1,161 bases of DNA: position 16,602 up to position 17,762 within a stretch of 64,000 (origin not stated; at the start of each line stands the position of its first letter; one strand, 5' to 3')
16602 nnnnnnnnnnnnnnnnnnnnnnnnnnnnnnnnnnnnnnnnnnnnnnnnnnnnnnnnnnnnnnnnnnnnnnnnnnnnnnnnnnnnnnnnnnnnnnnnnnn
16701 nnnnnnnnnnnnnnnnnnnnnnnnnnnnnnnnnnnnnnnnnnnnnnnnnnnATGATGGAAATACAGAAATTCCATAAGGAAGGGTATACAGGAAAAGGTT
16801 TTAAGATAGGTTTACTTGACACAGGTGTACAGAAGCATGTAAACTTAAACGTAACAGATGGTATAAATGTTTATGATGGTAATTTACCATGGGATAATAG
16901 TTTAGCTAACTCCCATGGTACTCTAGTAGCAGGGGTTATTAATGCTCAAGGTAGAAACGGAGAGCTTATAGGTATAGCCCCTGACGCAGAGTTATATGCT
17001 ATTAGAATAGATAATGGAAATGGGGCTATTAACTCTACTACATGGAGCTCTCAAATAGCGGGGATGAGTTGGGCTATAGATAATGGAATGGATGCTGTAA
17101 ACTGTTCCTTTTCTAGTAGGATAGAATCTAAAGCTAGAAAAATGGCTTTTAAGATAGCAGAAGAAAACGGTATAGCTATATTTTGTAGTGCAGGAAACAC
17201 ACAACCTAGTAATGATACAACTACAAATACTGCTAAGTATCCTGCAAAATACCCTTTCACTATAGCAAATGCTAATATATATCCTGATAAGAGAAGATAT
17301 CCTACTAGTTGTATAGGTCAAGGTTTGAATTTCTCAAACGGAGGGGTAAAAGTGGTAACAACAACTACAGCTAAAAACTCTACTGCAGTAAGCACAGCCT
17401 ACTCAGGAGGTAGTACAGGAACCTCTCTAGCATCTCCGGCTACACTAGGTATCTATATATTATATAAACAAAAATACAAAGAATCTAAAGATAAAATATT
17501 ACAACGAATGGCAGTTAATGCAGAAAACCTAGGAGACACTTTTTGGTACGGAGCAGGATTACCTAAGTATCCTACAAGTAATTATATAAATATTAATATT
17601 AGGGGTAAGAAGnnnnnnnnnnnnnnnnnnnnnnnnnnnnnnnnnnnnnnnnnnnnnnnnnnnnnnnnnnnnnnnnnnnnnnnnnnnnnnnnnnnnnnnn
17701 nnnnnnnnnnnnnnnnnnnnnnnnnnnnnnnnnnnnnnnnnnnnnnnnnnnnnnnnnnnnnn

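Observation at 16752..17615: Complete subtilisin-like S8 serine protease inside the baseplate/tail gene block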

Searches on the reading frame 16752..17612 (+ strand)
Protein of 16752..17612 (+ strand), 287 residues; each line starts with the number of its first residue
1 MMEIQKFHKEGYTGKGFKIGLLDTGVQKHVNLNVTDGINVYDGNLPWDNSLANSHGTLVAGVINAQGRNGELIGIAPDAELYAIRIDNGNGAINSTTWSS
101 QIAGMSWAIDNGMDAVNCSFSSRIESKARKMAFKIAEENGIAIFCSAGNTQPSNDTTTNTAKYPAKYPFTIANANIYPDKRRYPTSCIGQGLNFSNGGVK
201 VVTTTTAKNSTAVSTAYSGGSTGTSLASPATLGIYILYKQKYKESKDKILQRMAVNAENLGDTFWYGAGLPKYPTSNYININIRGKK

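Call 3: search_protein_families(library=pfam, proteins=[window:16752-17612:+], max_evalue=0.1)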
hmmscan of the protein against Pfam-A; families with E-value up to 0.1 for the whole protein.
window:16752-17612:+ (287 aa): 1 family
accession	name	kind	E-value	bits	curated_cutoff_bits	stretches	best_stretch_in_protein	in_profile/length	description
PF00082.27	Peptidase_S8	-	1.6e-28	100.3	21.8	1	14-268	1-287/288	Subtilase family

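Call 4: search_protein_families(library=phrogs, proteins=[window:16752-17612:+], max_evalue=0.01)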
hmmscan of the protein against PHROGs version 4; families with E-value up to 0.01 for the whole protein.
window:16752-17612:+ (287 aa): 1 family
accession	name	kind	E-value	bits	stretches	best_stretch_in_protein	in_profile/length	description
phrog_3677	-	other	1.1e-68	233.1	1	1-277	580-852/1125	protease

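Call 8: search_dna_similar(query=window:16752-17612:+, collection=phages, mode=protein, max_rows=60, max_evalue=0.001)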
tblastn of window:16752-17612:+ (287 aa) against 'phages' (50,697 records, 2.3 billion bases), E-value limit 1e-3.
Records with a match: 54; places in all: 54; records where one place covers at least 80% of the query: 12.
Best place of each record, by identity: >=99% 1; 95-99% 2; 90-95% 5; 80-90% 1; <60% 45.
By first word of the organism name: Bacillus 32; Staphylococcus 12; Bacteriophage 8; Moorella 1; Caudoviricetes 1.
By host as written in the record: - 9; Bacillus subtilis 7; Bacillus anthracis Sterne 4; Bacillus anthracis 3; Staphylococcus carnosus TM300 2; Staphylococcus sp. ATCC 25923 2; Staphylococcus aureus ATCC 25923 2; Bacillus cereus VKM B-370 2; and 18 more.
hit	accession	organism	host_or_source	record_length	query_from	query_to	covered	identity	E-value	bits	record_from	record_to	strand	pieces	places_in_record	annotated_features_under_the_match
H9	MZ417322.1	Staphylococcus phage PG-2021_19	Mammaliicoccus vitulinus C5817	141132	1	285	99%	100.0%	5e-164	509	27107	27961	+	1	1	record has no annotation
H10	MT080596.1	Staphylococcus phage vB_SauM_EW42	Staphylococcus carnosus TM300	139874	1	285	99%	98.2%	8e-161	500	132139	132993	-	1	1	record has no annotation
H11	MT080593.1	Staphylococcus phage vB_SauM_EW36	Staphylococcus carnosus TM300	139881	1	285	99%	98.2%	8e-161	500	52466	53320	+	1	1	record has no annotation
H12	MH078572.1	Staphylococcus phage phiSA_BS1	Staphylococcus sp. ATCC 25923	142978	1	285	99%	90.2%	3e-150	470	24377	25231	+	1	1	extracellular serine protease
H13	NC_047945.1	Staphylococcus phage phiSA_BS1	Staphylococcus sp. ATCC 25923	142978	1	285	99%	90.2%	3e-150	470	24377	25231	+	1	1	protease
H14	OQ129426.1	Staphylococcus phage vB_SauM_JDF86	Staphylococcus aureus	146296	1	285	99%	90.2%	3e-150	470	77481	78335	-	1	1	hypothetical protein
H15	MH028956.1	Staphylococcus phage phiSA_BS2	Staphylococcus aureus ATCC 25923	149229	1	285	99%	90.2%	3e-150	470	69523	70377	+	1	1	extracellular serine protease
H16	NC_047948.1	Staphylococcus phage phiSA_BS2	Staphylococcus aureus ATCC 25923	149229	1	285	99%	90.2%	3e-150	470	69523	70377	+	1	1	protease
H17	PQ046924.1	Staphylococcus phage OPT-SC01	Staphylococcus xylosus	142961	1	287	100%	83.3%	5e-138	435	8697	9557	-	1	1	hypothetical protein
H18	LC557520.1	Staphylococcus phage vB_SsapH-Golestan101-M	Staphylococcus saprophyticus 101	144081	1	284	99%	56.7%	2e-93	307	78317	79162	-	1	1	extracellular serine protease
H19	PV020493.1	Staphylococcus phage RSM-J51Sa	-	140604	1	284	99%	56.3%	8e-93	305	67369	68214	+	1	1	record has no annotation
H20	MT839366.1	Bacteriophage sp.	human fecal samples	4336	17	278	91%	27.4%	2e-11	70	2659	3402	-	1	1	record has no annotation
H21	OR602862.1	Moorella phage MTATph1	Moorella thermoacetica DSM 103132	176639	1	178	62%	31.6%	3e-8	61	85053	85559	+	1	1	protease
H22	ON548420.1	Bacillus phage vB_BanS-Thrax4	Bacillus anthracis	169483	4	195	67%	29.0%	4e-5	51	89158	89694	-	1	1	peptidase S8 family protein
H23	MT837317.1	Bacteriophage sp.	human fecal samples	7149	14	194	63%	30.5%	4e-7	57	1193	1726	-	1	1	record has no annotation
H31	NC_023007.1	Bacillus phage vB_BanS-Tsamsa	Bacillus anthracis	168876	4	195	67%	28.0%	3e-4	48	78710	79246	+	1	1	protease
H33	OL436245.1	Staphylococcus phage vB_SurM-PSU4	Staphylococcus ureilyticus ATCC 49330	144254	2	182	63%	29.3%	5e-10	66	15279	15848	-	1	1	S8 family serine peptidase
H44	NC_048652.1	Bacillus phage vB_BsuM-Goe3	Bacillus subtilis Goe3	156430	1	171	60%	29.3%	1e-8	62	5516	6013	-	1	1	protease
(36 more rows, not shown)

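Call 18: search_solved_structures(query=window:16752-17612:+, show_alignments=2, max_evalue=0.00001)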
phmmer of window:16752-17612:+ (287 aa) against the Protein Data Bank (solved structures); distinct sequences matched with E-value up to 0.00001: 74 (the best 60 are shown).
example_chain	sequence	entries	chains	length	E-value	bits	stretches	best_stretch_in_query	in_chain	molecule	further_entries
1bh6_A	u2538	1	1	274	1.5e-36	129.7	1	4-271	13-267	SUBTILISIN DY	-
3vyv_A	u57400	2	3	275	4.1e-33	118.4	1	6-271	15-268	Subtilisin NAT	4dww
5gl8_A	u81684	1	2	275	5.6e-33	117.9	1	6-271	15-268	Subtilisin NAT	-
1af4_A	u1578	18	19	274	2e-32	116.1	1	4-271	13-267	SUBTILISIN CARLSBERG | SUBTILISIN CARLSBERG, TYPE VIII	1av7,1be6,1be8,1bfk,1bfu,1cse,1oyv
1yu6_A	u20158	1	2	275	2e-32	116.1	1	4-271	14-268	Subtilisin Carlsberg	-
1scn_E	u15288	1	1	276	2.1e-32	116.1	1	4-271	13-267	SUBTILISIN CARLSBERG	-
1c3l_A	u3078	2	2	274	2.5e-32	115.8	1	4-271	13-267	SUBTILISIN-CARLSBERG | Subtilisin Carlsberg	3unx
1s01_A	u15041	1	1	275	2.9e-32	115.6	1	6-271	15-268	Subtilisin BPN'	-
3qtl_A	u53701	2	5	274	3e-32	115.6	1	4-271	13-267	Subtilisin-like serin protease | KerA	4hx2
4gi3_A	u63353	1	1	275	3e-32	115.5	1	4-271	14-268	KerA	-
1sbi_A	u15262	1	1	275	3.2e-32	115.5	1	6-271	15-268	SUBTILISIN 8397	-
1mee_A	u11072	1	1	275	3.5e-32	115.3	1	6-271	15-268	MESENTERICOPEPTIDASE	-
1sbh_A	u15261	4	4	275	5.9e-32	114.6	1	6-271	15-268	SUBTILISIN 8397+1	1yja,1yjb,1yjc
1sel_A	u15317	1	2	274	7.1e-32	114.3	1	4-271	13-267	SELENOSUBTILISIN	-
1avt_A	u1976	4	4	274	7.1e-32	114.3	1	4-271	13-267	SUBTILISIN CARLSBERG, TYPE VIII | KerA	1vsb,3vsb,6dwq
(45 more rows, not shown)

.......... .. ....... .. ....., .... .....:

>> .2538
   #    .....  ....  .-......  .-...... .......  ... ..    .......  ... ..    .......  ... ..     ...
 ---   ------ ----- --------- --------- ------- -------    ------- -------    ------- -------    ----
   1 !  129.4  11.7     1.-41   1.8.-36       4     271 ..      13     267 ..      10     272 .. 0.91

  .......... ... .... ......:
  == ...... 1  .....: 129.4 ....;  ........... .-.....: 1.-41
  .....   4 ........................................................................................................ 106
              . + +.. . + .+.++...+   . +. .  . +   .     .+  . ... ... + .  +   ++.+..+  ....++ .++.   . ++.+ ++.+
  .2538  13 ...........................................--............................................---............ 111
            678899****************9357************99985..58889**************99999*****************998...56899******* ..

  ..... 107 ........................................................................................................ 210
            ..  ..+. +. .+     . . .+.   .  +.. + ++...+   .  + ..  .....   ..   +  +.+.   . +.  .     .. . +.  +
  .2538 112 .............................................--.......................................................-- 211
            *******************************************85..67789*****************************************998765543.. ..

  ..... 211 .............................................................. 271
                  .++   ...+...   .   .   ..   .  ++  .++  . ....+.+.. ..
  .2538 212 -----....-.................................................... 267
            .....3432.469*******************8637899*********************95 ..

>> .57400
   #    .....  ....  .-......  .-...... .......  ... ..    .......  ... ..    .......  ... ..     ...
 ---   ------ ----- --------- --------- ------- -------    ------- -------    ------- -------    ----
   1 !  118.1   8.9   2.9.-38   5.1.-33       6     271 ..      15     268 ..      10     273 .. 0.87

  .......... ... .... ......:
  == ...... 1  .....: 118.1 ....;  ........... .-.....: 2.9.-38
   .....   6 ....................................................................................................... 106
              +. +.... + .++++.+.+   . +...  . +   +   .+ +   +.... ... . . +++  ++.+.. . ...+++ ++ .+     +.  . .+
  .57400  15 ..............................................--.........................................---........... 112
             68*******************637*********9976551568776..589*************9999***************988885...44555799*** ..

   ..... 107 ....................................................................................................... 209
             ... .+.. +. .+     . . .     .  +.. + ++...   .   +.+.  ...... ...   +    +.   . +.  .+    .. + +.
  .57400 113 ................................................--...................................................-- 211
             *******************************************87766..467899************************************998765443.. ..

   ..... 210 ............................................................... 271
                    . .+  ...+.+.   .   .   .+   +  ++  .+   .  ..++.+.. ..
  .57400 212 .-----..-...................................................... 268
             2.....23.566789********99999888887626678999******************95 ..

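Call 32: get_annotated_region(hit=H44, flank=5000)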
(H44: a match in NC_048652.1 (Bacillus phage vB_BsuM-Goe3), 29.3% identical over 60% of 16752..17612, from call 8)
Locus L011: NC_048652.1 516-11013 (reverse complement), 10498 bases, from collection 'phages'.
description: Bacillus phage vB_BsuM-Goe3, complete genome.
organism: Bacillus phage vB_BsuM-Goe3 (NCBI taxid 1933063)
taxonomy: Viruses; Duplodnaviria; Heunggongvirae; Uroviricota; Caudoviricetes; Herelleviridae; Bastillevirinae; Grisebachstrassevirus; Grisebachstrassevirus goe3
host: Bacillus subtilis Goe3; source: sewage; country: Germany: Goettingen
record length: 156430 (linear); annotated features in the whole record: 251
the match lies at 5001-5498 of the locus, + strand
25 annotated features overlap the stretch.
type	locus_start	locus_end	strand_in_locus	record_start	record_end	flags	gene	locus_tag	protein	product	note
CDS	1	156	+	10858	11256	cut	-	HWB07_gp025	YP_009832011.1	hypothetical protein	-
CDS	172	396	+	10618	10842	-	-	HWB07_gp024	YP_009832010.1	hypothetical protein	-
CDS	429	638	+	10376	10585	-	-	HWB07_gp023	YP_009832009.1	metal-dependent hydrolase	-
CDS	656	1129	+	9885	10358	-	-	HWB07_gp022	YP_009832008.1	hypothetical protein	-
CDS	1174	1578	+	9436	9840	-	-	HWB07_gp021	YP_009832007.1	hypothetical protein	-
CDS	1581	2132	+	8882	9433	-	-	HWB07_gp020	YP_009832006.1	hypothetical protein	-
CDS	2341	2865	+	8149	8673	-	-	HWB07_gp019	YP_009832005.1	hypothetical protein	-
CDS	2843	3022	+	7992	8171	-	-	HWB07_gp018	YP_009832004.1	hypothetical protein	-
CDS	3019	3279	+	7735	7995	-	-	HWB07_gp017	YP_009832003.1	hypothetical protein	-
CDS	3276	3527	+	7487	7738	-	-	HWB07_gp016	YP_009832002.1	ATPase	-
CDS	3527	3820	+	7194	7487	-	-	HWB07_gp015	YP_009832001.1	hypothetical protein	-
CDS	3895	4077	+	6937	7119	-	-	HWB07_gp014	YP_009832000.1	hypothetical protein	-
CDS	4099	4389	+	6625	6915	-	-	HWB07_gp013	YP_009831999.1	hypothetical protein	-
CDS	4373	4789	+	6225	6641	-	-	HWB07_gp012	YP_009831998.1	hypothetical protein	putative membrane protein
CDS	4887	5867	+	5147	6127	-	-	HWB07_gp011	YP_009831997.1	protease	-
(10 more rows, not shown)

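Call 33: get_annotated_region(hit=H31, flank=5000)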
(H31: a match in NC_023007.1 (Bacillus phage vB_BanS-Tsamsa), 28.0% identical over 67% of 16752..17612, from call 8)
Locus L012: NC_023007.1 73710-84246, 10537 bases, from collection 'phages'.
description: Bacillus phage vB_BanS-Tsamsa, complete genome.
organism: Bacillus phage vB_BanS-Tsamsa (NCBI taxid 1308863)
taxonomy: Viruses; Duplodnaviria; Heunggongvirae; Uroviricota; Caudoviricetes; Joanripponvirinae; Tsamsavirus; Tsamsavirus tsamsa
host: Bacillus anthracis; source: -; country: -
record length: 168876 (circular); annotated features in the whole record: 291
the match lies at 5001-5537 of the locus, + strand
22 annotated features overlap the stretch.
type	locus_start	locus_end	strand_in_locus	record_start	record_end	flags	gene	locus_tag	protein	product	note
CDS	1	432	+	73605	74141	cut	-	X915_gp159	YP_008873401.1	hypothetical protein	gp159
CDS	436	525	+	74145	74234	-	-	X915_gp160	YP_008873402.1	hypothetical protein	gp160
CDS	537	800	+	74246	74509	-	-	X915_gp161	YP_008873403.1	hypothetical protein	gp161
CDS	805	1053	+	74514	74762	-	-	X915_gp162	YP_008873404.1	hypothetical protein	gp162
CDS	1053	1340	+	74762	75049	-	-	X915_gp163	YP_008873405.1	hypothetical protein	gp163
CDS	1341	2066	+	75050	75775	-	-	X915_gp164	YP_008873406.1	metal-dependent hydrolase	gp164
CDS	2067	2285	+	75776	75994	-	-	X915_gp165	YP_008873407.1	hypothetical protein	gp165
CDS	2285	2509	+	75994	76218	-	-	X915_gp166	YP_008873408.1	hypothetical protein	gp166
CDS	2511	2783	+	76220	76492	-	-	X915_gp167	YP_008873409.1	hypothetical protein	gp167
CDS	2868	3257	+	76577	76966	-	-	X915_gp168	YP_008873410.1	hypothetical protein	gp168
CDS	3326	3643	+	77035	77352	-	-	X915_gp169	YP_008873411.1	hypothetical protein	gp169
CDS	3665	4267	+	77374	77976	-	-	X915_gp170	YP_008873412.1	hypothetical protein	gp170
CDS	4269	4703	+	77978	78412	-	-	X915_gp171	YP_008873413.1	hypothetical protein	gp171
CDS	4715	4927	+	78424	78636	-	-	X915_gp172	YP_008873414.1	hypothetical protein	gp172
CDS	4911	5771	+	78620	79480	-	-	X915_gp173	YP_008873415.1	protease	gp173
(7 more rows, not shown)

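Call 34: get_annotated_region(hit=H33, flank=5000)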
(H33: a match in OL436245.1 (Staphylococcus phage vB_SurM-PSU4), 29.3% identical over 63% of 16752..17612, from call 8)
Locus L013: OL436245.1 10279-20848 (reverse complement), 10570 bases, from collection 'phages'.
description: Staphylococcus phage vB_SurM-PSU4, complete genome.
organism: Staphylococcus phage vB_SurM-PSU4 (NCBI taxid 2894348)
taxonomy: Viruses; Duplodnaviria; Heunggongvirae; Uroviricota; Caudoviricetes; Herelleviridae; Twortvirinae; Baoshanvirus
host: Staphylococcus ureilyticus ATCC 49330; source: sewage; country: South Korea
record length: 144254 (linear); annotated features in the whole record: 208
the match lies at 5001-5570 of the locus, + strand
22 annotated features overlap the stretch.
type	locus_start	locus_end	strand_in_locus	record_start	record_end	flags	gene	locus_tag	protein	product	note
CDS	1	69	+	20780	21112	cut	-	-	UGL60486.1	hypothetical protein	-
CDS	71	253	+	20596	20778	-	-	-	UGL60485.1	hypothetical protein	-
CDS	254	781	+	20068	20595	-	-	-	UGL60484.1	matallophosphoesterase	-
CDS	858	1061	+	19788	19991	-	-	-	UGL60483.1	hypothetical protein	-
CDS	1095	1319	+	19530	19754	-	-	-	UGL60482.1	hypothetical protein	-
CDS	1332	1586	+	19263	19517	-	-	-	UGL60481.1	hypothetical protein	-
CDS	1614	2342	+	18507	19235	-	-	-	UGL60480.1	hypothetical protein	-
CDS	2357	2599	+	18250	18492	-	-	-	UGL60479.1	hypothetical protein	-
CDS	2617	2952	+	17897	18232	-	-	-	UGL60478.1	hypothetical protein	-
CDS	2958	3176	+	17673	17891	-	-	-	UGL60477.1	hypothetical protein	-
CDS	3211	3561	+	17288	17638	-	-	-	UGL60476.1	hypothetical protein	-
CDS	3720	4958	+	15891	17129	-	-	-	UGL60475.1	lipase acylhydrolase domain protein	-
CDS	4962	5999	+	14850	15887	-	-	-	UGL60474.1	S8 family serine peptidase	-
CDS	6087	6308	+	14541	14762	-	-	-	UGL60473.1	hypothetical protein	-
CDS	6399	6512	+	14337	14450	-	-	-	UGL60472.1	hypothetical protein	-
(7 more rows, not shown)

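Call 44: get_annotated_region(hit=H17, flank=5000)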
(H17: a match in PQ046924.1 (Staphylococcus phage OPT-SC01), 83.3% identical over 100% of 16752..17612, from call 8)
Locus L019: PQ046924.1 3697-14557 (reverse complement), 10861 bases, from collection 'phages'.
description: Staphylococcus phage OPT-SC01, complete genome.
organism: Staphylococcus phage OPT-SC01 (NCBI taxid 3239051)
taxonomy: Viruses
host: Staphylococcus xylosus; source: chicken fecal and sewage samples; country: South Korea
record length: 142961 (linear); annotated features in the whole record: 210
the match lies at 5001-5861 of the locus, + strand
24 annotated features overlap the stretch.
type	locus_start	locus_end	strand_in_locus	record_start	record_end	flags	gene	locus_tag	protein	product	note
CDS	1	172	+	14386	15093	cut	-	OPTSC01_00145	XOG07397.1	hypothetical protein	-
CDS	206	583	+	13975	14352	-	-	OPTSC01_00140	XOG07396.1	hypothetical protein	-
CDS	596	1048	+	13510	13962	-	-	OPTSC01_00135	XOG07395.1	hypothetical protein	-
CDS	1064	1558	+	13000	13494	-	-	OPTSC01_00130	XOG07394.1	hypothetical protein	-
CDS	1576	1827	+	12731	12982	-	-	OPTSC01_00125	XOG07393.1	hypothetical protein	-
CDS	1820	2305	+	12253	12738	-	-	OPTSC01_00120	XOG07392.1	hypothetical protein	-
CDS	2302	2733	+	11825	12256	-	-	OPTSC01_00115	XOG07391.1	hypothetical protein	-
CDS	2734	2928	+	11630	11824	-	-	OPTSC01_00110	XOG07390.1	hypothetical protein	-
CDS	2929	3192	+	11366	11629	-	-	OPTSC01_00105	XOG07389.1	hypothetical protein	-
CDS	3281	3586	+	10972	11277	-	-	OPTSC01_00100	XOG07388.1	hypothetical protein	-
CDS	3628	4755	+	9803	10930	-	-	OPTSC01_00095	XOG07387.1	hypothetical protein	-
CDS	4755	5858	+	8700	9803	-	-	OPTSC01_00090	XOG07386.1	hypothetical protein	-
CDS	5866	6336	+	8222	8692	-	-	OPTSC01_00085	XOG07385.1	hypothetical protein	-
CDS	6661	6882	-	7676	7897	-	-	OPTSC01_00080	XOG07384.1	hypothetical protein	-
CDS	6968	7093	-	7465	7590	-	-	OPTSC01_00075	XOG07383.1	hypothetical protein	-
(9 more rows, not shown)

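Call 45: get_annotated_region(hit=H18, flank=5000)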
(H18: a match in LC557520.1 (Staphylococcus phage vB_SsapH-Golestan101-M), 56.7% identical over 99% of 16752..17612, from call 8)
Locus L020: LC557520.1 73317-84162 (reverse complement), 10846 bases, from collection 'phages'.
description: Staphylococcus phage vB_SsapH-Golestan101-M DNA, complete genome.
organism: Staphylococcus phage vB_SsapH-Golestan101-M (NCBI taxid 2741341)
taxonomy: Viruses; Duplodnaviria; Heunggongvirae; Uroviricota; Caudoviricetes; Herelleviridae; Twortvirinae; Baoshanvirus
host: Staphylococcus saprophyticus 101; source: -; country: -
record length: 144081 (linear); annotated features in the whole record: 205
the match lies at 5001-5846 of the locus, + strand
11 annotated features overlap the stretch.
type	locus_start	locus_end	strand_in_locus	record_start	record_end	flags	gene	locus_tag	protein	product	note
CDS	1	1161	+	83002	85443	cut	-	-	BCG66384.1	tail lysin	Golestan124; ORF124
CDS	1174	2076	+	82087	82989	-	-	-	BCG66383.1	tail lysin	Golestan123; ORF123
CDS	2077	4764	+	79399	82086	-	-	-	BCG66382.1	tail fiber protein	Golestan122; ORF122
CDS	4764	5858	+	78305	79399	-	-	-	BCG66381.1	extracellular serine protease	Golestan121; ORF121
CDS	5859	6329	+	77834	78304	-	-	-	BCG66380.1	hypothetical protein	Golestan120; ORF20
CDS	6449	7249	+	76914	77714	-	-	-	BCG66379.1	hypothetical protein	Golestan119; ORF119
CDS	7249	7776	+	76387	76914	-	-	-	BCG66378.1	hypothetical protein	Golestan118; ORF118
CDS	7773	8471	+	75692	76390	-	-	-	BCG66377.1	baseplate wedge subunit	Golestan117; ORF117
CDS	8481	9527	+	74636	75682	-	-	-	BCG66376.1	baseplate J-like protein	Golestan116; ORF116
CDS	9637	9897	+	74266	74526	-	-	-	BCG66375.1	hypothetical protein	Golestan115; ORF115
CDS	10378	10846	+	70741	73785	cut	-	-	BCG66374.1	tail morphogenetic protein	Golestan114; ORF114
